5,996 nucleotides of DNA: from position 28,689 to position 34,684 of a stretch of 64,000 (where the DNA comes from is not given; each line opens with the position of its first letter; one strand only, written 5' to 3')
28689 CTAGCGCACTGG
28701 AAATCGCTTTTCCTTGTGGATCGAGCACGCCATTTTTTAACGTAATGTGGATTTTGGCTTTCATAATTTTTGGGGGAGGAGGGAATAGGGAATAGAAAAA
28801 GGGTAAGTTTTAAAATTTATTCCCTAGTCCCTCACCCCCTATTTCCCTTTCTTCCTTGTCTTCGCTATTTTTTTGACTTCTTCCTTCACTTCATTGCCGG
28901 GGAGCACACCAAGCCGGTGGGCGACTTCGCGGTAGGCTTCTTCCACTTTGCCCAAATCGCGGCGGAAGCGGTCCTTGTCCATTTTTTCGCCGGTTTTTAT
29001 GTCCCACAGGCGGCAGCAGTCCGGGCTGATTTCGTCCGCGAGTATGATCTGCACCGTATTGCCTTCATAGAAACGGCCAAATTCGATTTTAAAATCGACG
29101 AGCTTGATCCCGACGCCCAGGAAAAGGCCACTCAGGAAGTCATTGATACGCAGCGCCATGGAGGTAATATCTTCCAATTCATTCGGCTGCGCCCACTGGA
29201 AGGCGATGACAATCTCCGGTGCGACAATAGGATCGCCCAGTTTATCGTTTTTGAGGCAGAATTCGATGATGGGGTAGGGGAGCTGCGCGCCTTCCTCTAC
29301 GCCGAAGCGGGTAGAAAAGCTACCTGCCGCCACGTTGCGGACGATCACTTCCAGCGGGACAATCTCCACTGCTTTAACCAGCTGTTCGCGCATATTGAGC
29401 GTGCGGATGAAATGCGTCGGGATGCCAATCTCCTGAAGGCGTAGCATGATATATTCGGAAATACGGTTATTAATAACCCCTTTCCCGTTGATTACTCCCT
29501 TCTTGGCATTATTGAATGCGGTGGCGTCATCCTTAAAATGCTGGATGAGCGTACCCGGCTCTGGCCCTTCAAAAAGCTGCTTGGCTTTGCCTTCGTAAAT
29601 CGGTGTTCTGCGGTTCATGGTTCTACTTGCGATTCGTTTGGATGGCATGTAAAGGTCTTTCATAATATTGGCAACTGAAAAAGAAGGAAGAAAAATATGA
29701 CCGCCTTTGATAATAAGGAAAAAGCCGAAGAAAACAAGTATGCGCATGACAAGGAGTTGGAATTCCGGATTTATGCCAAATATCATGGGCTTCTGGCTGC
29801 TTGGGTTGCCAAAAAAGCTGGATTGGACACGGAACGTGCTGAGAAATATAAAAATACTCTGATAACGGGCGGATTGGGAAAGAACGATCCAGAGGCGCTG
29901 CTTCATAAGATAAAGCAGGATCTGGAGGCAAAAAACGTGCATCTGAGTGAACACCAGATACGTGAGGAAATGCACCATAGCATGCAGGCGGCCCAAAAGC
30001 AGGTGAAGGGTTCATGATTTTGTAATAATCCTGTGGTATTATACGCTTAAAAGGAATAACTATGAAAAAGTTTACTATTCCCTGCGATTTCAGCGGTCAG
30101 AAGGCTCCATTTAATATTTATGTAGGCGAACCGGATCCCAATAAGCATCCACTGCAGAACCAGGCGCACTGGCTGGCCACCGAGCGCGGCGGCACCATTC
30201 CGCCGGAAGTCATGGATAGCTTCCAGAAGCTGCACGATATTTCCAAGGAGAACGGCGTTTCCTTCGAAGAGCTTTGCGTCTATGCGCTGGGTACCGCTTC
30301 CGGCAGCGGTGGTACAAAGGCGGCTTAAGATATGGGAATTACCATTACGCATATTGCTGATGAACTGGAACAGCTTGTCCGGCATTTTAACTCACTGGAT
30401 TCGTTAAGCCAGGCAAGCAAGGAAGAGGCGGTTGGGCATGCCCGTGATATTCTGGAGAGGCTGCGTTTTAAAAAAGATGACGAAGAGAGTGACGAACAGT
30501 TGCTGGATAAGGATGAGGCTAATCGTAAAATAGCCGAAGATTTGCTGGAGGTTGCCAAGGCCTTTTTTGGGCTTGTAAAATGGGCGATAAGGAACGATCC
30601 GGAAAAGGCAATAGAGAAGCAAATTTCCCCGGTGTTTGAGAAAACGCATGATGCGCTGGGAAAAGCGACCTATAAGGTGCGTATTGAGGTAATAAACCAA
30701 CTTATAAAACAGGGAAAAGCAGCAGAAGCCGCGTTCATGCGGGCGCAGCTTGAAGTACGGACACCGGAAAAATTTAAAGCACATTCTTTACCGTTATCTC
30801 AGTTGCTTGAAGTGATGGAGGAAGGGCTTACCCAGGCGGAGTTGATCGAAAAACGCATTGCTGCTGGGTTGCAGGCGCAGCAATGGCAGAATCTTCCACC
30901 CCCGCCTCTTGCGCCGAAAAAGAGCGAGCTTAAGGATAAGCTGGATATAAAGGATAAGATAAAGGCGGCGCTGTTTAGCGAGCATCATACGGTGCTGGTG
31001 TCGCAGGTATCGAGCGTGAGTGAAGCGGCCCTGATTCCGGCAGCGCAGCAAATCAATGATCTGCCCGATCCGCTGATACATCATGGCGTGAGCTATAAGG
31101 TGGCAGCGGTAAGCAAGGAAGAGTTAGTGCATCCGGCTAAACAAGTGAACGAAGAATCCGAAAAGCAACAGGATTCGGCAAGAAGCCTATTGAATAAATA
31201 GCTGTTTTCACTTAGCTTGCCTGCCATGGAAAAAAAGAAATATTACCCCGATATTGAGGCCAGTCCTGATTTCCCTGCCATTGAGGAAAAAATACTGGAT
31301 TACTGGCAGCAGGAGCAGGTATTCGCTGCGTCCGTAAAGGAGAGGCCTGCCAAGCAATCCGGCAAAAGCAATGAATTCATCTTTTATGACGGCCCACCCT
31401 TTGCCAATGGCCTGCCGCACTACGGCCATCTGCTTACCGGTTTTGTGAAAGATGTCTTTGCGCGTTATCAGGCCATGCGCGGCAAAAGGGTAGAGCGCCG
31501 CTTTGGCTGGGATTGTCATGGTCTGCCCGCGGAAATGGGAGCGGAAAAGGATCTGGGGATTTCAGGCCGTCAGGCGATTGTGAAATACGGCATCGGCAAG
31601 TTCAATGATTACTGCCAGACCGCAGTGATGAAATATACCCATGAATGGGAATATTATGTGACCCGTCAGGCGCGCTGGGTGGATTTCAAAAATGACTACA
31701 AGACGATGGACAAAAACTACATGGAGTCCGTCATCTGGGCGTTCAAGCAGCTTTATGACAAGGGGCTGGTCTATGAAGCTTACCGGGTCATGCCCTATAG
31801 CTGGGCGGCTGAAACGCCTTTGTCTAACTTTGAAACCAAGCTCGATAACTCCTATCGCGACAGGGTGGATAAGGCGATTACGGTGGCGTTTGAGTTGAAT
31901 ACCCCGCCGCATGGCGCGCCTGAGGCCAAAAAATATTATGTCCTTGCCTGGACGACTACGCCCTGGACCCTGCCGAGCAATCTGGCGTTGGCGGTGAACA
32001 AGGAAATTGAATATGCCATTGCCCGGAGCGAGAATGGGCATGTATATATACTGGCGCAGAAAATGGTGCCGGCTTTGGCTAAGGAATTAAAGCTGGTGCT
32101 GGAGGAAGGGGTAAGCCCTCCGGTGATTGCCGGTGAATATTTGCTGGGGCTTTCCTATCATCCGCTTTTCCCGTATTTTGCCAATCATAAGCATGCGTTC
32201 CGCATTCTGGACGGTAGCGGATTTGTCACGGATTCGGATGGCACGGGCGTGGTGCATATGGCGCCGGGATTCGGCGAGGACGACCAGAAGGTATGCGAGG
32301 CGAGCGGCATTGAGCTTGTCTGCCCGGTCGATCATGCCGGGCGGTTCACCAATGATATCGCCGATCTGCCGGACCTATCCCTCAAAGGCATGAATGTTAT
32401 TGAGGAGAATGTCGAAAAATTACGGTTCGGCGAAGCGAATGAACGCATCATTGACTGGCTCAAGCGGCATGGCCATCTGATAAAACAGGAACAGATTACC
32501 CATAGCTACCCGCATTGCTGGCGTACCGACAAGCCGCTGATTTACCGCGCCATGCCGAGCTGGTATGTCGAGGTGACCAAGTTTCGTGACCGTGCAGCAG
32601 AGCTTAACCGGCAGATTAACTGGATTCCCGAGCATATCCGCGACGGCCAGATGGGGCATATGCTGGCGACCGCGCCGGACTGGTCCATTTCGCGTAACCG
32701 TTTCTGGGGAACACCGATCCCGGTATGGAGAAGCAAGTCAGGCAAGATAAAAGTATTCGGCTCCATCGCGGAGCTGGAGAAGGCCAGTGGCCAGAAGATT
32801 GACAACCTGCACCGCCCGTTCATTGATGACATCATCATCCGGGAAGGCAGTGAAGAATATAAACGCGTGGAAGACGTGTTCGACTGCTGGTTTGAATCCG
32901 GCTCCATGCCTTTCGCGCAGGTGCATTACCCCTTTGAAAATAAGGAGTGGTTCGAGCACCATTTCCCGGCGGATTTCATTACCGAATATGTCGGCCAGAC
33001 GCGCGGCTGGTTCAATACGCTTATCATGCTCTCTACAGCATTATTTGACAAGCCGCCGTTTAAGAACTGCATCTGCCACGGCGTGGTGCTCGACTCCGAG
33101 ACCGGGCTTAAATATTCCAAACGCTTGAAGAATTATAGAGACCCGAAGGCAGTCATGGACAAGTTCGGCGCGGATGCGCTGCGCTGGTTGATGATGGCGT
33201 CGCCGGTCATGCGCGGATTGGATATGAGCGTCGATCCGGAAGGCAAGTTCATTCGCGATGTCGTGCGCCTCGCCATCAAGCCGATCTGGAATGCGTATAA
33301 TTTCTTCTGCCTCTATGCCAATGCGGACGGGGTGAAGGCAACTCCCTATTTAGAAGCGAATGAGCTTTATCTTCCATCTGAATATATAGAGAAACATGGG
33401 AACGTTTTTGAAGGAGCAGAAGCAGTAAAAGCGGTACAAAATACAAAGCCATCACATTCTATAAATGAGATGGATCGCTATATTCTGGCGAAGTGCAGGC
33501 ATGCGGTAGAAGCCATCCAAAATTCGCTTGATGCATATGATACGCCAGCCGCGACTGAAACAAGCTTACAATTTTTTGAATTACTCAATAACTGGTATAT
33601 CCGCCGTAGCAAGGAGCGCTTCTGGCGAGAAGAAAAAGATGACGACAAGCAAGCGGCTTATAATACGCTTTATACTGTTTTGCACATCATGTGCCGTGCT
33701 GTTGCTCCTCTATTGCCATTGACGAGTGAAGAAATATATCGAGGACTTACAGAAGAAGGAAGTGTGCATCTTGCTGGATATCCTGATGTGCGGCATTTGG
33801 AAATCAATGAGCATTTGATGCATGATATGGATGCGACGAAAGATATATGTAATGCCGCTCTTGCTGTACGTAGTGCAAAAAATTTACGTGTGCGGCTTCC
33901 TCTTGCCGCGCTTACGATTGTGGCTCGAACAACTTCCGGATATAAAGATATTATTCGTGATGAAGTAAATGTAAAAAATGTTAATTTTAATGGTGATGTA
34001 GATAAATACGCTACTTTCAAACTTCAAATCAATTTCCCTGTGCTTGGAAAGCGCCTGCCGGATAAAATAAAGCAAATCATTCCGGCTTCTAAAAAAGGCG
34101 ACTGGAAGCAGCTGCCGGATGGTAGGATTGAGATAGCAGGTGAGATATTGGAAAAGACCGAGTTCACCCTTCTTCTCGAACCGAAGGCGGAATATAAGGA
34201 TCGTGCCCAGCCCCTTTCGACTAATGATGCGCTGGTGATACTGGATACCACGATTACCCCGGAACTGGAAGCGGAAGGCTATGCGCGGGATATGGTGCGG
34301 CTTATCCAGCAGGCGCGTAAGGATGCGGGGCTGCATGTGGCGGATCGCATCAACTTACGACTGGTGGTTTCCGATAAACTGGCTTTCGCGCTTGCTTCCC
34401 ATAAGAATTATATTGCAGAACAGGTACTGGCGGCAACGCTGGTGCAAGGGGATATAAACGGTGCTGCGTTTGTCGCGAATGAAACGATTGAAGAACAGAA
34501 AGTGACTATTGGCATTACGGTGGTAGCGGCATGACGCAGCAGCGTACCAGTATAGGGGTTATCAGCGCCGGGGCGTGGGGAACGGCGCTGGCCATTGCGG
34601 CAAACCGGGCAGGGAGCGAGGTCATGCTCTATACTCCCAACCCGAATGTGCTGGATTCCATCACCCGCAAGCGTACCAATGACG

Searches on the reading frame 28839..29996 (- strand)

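Call 18: search_protein_families(library=pfam, proteins=[window:28839-29996:-], max_evalue=0.001)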
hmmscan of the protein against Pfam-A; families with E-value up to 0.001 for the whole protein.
window:28839-29996:- (385 aa): 1 family
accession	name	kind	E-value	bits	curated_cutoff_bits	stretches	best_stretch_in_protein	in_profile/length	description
PF01259.24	SAICAR_synt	-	2.6e-81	273.3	20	1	133-361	2-232/233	SAICAR synthetase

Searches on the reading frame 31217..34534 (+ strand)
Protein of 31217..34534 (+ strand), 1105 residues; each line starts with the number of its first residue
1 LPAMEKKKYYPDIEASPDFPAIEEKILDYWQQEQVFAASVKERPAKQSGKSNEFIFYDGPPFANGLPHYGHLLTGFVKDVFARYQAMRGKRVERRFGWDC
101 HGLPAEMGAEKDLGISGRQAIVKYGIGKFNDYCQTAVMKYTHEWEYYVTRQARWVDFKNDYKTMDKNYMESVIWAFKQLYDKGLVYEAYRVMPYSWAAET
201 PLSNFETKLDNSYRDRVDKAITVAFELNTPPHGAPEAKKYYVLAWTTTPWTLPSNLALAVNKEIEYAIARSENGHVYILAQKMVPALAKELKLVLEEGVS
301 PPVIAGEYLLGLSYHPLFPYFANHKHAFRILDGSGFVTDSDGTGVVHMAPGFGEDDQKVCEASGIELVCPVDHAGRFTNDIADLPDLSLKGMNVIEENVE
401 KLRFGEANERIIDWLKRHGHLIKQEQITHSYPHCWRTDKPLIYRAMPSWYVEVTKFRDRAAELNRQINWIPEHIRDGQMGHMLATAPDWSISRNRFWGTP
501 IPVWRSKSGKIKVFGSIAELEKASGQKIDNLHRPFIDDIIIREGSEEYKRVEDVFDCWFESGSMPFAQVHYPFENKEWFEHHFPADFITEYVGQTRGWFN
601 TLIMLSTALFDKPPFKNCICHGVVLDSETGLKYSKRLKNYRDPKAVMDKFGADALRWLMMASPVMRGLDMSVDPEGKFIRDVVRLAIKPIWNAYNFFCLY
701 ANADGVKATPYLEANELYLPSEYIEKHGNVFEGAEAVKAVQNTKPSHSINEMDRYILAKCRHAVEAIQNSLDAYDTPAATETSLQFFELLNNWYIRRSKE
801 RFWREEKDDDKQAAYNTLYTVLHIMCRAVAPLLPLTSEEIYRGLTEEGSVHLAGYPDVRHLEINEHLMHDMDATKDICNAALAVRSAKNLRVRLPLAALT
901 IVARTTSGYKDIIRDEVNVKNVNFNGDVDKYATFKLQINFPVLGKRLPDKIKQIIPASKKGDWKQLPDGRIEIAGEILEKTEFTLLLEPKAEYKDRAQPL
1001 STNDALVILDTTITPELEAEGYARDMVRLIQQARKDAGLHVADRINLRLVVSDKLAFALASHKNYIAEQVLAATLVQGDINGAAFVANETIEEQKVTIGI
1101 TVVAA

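Call 14: find_encoding_contigs(protein=window:31217-34534:+, flank=10000, max_places=2)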
Protein window:31217-34534:+ (1105 aa): no gene with exactly this product is on record in the collection.

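Call 18: search_protein_families(library=pfam, proteins=[window:31217-34534:+], max_evalue=0.001)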
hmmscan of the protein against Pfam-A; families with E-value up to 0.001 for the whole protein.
window:31217-34534:+ (1105 aa): 4 families
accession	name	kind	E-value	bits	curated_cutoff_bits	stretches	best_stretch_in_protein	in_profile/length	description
PF00133.28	tRNA-synt_1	-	9.1e-133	443.4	22.7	1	26-670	2-413/414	tRNA synthetases class I (I, L, M and V)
PF19302.4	DUF5915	-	9.1e-35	120.4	27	1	910-1101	1-193/195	Domain of unknown function (DUF5915)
PF08264.19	Anticodon_1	-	1.3e-26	93.7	25.1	1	753-896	1-144/148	Anticodon-binding domain of tRNA ligase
PF09334.17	tRNA-synt_1g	-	1.5e-14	54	20.1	1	61-198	8-126/391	tRNA synthetases class I (M)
